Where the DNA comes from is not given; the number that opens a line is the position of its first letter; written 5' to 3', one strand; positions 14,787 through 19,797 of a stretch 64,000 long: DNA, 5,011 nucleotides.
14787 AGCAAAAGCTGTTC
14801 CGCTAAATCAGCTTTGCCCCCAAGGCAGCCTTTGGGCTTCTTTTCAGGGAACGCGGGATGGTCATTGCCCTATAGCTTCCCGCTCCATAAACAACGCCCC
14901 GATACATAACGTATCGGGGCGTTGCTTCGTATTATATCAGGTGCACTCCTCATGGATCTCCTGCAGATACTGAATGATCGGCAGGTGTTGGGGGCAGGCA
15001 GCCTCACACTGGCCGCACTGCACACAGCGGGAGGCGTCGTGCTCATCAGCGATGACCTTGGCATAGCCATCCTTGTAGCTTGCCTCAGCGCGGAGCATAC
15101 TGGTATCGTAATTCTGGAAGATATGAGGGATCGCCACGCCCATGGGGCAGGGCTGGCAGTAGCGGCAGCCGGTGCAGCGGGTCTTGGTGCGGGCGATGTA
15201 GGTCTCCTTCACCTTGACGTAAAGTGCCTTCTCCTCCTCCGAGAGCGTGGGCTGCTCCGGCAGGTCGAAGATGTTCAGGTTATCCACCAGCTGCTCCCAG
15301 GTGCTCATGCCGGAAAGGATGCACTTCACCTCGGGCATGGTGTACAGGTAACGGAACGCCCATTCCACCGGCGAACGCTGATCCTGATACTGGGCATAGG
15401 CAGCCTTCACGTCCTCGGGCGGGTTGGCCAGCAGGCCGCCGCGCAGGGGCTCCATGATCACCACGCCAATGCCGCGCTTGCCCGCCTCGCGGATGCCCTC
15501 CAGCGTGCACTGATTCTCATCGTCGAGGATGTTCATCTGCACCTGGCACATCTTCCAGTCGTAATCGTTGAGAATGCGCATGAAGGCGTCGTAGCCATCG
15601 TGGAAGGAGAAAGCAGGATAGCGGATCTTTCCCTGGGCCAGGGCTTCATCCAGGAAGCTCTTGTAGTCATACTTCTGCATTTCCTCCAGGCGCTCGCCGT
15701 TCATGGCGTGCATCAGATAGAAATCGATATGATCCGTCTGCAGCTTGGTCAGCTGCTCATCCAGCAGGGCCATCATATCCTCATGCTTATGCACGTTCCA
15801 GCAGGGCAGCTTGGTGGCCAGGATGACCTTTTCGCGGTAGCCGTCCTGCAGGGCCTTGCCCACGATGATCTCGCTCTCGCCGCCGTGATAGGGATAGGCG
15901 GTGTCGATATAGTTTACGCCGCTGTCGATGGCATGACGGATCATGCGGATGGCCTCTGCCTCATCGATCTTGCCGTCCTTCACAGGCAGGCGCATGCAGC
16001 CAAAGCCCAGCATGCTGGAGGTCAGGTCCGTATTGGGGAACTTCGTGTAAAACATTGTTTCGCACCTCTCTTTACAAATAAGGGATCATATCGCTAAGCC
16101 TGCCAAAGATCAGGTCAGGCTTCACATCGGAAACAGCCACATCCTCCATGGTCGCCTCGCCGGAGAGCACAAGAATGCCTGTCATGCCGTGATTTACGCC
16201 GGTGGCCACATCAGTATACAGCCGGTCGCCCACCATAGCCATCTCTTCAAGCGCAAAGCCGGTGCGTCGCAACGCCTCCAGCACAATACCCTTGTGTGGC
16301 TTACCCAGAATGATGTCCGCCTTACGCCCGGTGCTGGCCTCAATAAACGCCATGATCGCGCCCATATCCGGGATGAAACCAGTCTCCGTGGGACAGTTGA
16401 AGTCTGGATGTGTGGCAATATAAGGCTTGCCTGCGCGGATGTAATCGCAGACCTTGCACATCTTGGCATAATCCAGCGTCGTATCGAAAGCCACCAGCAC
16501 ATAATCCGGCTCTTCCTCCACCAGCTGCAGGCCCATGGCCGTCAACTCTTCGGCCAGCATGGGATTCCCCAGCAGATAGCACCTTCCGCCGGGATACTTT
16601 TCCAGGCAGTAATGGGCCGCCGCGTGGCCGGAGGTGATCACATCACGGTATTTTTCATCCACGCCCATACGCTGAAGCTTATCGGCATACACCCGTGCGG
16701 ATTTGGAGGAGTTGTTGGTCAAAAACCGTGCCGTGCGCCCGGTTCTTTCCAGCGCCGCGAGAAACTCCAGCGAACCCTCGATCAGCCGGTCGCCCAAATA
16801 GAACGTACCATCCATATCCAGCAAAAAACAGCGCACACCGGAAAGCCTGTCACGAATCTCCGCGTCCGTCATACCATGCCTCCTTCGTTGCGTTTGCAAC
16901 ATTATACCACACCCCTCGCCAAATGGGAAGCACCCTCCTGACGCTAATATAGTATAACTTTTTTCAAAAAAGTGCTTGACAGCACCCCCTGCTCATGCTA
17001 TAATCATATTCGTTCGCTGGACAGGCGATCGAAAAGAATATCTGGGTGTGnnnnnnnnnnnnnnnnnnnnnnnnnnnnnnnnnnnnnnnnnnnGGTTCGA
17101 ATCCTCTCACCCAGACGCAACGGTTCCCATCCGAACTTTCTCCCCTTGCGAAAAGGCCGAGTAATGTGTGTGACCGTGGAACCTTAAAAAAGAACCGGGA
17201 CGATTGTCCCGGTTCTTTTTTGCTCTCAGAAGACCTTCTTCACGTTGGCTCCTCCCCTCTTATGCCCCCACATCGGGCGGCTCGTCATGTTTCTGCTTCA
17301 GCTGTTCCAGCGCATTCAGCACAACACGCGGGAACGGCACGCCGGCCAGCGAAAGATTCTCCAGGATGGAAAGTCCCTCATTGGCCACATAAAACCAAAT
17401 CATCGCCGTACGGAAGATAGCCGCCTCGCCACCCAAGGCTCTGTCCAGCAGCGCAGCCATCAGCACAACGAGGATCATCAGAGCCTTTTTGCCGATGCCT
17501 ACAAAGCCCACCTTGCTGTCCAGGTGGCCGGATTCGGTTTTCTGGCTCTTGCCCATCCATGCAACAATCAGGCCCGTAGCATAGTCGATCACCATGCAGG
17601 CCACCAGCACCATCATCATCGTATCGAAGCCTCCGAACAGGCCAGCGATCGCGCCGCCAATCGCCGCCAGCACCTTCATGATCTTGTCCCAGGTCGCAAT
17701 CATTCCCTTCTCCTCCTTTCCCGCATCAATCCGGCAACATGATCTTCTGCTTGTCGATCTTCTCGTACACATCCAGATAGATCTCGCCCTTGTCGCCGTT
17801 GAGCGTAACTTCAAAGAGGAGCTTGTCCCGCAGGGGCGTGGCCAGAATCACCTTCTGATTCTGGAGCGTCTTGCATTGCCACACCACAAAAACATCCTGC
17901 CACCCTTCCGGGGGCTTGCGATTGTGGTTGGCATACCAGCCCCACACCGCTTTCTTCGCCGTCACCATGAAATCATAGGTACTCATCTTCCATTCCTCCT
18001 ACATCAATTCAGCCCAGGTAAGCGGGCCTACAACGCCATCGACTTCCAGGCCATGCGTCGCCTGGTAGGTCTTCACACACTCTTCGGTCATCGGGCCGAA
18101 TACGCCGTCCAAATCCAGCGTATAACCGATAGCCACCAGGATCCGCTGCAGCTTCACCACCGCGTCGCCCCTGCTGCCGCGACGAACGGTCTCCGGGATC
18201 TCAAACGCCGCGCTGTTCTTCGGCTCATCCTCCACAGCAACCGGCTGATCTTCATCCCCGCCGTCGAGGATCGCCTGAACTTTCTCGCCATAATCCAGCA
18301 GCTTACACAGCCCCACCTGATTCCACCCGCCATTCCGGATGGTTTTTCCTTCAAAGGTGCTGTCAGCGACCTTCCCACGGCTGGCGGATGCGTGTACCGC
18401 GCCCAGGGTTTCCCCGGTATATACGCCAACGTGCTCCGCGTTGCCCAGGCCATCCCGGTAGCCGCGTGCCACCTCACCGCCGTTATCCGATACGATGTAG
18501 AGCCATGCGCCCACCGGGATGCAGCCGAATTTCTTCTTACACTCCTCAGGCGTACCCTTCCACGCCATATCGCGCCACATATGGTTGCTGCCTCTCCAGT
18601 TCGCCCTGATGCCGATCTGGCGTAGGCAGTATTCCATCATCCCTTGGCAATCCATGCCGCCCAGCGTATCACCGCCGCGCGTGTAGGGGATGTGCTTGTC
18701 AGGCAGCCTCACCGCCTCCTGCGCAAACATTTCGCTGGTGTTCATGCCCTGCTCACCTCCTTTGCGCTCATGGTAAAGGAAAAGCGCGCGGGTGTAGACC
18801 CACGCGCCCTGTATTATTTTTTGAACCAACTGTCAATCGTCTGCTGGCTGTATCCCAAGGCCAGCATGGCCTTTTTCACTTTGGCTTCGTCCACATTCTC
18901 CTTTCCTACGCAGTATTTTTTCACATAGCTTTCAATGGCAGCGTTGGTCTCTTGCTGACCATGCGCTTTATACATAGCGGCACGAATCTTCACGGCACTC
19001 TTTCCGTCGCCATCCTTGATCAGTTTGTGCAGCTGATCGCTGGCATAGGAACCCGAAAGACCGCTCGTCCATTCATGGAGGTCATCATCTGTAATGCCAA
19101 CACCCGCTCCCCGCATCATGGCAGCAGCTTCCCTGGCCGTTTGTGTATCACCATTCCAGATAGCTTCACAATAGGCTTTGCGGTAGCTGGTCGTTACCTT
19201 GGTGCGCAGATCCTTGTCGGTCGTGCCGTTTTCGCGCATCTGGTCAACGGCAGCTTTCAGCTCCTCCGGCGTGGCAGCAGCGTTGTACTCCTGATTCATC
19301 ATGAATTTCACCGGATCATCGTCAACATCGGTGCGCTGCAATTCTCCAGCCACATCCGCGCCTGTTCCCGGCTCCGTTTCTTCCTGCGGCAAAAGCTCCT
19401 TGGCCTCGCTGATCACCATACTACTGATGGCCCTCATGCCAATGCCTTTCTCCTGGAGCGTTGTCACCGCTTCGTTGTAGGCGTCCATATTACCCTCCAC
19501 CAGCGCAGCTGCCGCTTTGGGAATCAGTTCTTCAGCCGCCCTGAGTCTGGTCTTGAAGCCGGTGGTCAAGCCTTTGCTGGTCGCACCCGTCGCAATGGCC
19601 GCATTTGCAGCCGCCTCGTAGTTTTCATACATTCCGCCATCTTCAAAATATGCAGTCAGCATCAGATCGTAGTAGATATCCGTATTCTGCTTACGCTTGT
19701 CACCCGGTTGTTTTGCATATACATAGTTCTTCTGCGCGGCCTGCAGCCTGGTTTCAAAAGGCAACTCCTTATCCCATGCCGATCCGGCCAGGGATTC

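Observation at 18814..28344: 3176-aa single ORF with several enzyme-like modules: candidate polyvalent (injected effector) protein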

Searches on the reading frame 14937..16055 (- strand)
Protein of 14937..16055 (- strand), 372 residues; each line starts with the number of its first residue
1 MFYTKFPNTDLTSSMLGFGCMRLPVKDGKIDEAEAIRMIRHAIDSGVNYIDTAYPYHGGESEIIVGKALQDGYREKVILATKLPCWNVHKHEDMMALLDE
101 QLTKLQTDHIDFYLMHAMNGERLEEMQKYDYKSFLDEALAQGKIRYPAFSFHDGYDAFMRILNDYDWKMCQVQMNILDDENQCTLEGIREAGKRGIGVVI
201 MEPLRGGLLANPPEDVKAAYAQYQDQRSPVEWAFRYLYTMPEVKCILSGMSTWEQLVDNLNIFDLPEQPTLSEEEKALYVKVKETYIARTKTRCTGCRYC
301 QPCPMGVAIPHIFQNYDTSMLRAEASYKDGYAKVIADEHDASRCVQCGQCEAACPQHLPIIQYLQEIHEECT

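Call 11: search_protein_families(library=phrogs, proteins=[window:14937-16055:-], max_evalue=0.001)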
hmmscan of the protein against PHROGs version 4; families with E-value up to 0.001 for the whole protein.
window:14937-16055:- (372 aa): 1 family
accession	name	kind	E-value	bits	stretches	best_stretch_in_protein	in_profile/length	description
phrog_8735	-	unknown function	7.8e-29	101.5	1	3-274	3-257/275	-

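Call 30: search_protein_families(library=pfam, proteins=[window:14937-16055:-], max_evalue=0.001)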
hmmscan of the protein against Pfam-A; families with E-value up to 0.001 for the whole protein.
window:14937-16055:- (372 aa): 13 families
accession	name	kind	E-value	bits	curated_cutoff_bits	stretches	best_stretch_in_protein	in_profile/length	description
PF00248.27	Aldo_ket_red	-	5.6e-41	141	24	1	16-266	2-277/291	Aldo/keto reductase family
PF13187.11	Fer4_9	-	2.5e-09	37.4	27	1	293-357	1-50/52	4Fe-4S dicluster domain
PF13534.11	Fer4_17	-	6.8e-09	36.6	22.2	1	293-358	1-60/61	4Fe-4S dicluster domain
PF13183.11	Fer4_8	-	4.6e-07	30.7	27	1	292-357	3-67/68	4Fe-4S dicluster domain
PF00037.32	Fer4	-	9.2e-07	28.9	21.1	1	339-356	3-20/24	4Fe-4S binding domain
PF14691.11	Fer4_20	-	2.8e-06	27.6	25.8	1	338-370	18-52/113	Dihydroprymidine dehydrogenase domain II, 4Fe-4S cluster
PF13237.11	Fer4_10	-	1.4e-05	25.3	25.5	1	289-355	4-53/53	4Fe-4S dicluster domain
PF12837.12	Fer4_6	-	1.5e-05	25.2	25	1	338-355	3-20/24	4Fe-4S binding domain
PF12797.12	Fer4_2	-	3.2e-05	24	24.5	1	338-355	4-21/22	4Fe-4S binding domain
PF12838.12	Fer4_7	-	9.1e-05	23.3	27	1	293-356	1-50/52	4Fe-4S dicluster domain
PF13484.11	Fer4_16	-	0.00025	22.2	30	1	293-356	1-65/66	4Fe-4S double cluster binding domain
PF14697.11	Fer4_21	-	0.00026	21.5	35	0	282-305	29-53/59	4Fe-4S dicluster domain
PF17179.9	Fer4_22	-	0.00047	21.4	27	0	334-357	71-94/95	4Fe-4S dicluster domain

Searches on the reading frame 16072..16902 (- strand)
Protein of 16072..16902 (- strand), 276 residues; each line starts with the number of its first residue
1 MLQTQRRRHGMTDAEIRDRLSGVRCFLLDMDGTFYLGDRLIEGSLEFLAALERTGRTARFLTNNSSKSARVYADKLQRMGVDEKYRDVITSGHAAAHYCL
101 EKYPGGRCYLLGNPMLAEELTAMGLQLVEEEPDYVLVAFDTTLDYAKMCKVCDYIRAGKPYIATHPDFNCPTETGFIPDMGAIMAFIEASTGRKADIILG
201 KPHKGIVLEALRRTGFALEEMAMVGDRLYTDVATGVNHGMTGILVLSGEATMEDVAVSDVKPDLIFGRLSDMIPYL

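Call 11: search_protein_families(library=phrogs, proteins=[window:16072-16902:-], max_evalue=0.001)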
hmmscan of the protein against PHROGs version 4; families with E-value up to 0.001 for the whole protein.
window:16072-16902:- (276 aa): 0 families

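Call 30: search_protein_families(library=pfam, proteins=[window:16072-16902:-], max_evalue=0.001)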
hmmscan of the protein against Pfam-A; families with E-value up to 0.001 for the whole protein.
window:16072-16902:- (276 aa): 4 families
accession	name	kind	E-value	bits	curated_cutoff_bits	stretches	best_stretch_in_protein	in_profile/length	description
PF13344.12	Hydrolase_6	-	7.6e-26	90.5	27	1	26-126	1-101/101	Haloacid dehalogenase-like hydrolase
PF13242.12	Hydrolase_like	-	1.6e-18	66.8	22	1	199-271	2-74/75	HAD-hyrolase-like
PF00702.32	Hydrolase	-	8.8e-14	52.8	26.4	1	23-239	1-191/191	haloacid dehalogenase-like hydrolase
PF13419.12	HAD_2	-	2e-06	28.5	23.8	1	196-245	130-178/178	Haloacid dehalogenase-like hydrolase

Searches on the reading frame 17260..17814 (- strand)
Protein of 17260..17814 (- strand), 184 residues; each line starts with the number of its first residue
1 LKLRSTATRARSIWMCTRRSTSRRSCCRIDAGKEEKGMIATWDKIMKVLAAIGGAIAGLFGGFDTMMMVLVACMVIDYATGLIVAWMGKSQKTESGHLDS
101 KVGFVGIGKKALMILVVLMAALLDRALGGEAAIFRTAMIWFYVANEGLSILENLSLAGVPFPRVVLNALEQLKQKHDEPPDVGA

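Call 11: search_protein_families(library=phrogs, proteins=[window:17260-17814:-], max_evalue=0.001)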
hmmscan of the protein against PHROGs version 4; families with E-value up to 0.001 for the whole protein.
window:17260-17814:- (184 aa): 3 families
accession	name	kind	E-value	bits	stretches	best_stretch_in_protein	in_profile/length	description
phrog_199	-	lysis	2.5e-23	83.6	1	42-178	5-133/545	holin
phrog_16802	-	unknown function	9.9e-15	55.1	1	116-179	1-64/74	-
phrog_21233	-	unknown function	3.6e-08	34.4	1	46-113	8-69/72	-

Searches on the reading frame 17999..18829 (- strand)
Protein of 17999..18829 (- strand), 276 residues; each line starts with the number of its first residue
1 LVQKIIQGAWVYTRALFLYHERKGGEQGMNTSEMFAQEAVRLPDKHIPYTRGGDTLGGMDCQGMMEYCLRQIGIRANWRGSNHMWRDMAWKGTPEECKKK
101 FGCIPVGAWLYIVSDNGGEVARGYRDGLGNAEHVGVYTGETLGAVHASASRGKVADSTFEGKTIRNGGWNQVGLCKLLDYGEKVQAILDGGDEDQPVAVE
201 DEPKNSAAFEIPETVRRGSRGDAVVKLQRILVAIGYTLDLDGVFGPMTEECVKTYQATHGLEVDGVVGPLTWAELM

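Call 11: search_protein_families(library=phrogs, proteins=[window:17999-18829:-], max_evalue=0.001)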
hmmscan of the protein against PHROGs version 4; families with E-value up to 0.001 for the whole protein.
window:17999-18829:- (276 aa): 10 families
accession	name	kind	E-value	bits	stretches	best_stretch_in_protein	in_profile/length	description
phrog_2649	-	lysis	2e-18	68.2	1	145-275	123-235/261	endolysin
phrog_1224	-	head and packaging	9.3e-16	59.1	1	215-275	4-64/438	endolysin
phrog_1493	-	lysis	8.1e-13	49.3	1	205-275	227-305/394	endolysin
phrog_17214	-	lysis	5.2e-11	43.8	1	202-276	230-313/322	endolysin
phrog_1512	-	lysis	1.2e-08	36.4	1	184-275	146-242/314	endolysin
phrog_329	-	tail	3.7e-08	33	1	18-162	519-644/949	minor tail protein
phrog_16428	-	lysis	2e-06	27.8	1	226-275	469-518/520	endolysin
phrog_6707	-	lysis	2.3e-06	27.7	1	236-275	203-242/311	endolysin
phrog_880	-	lysis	4.6e-06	27.3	1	183-275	330-431/435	endolysin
phrog_23452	-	unknown function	0.00022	22.4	1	214-273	54-119/135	-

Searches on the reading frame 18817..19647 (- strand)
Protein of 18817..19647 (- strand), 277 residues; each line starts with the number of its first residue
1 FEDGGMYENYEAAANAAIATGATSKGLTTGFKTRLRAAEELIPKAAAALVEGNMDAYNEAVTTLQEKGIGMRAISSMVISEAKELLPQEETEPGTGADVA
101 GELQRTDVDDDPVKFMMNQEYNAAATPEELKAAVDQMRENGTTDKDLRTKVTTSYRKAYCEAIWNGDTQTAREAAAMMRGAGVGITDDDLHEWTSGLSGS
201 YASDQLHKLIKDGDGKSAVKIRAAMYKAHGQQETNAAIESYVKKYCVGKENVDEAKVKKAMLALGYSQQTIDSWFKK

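Call 8: search_protein_families(library=pfam, proteins=[window:18817-19647:-], max_evalue=5)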
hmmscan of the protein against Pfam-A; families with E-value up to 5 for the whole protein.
window:18817-19647:- (277 aa): 2 families
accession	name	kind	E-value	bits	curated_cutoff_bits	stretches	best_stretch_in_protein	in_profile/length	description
PF24625.1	DUF7626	-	0.13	12.5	27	0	136-159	11-34/55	Domain of unknown function (DUF7626)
PF05184.20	SapB_1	-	0.94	10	25.2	0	231-246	19-34/38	Saposin-like type B, region 1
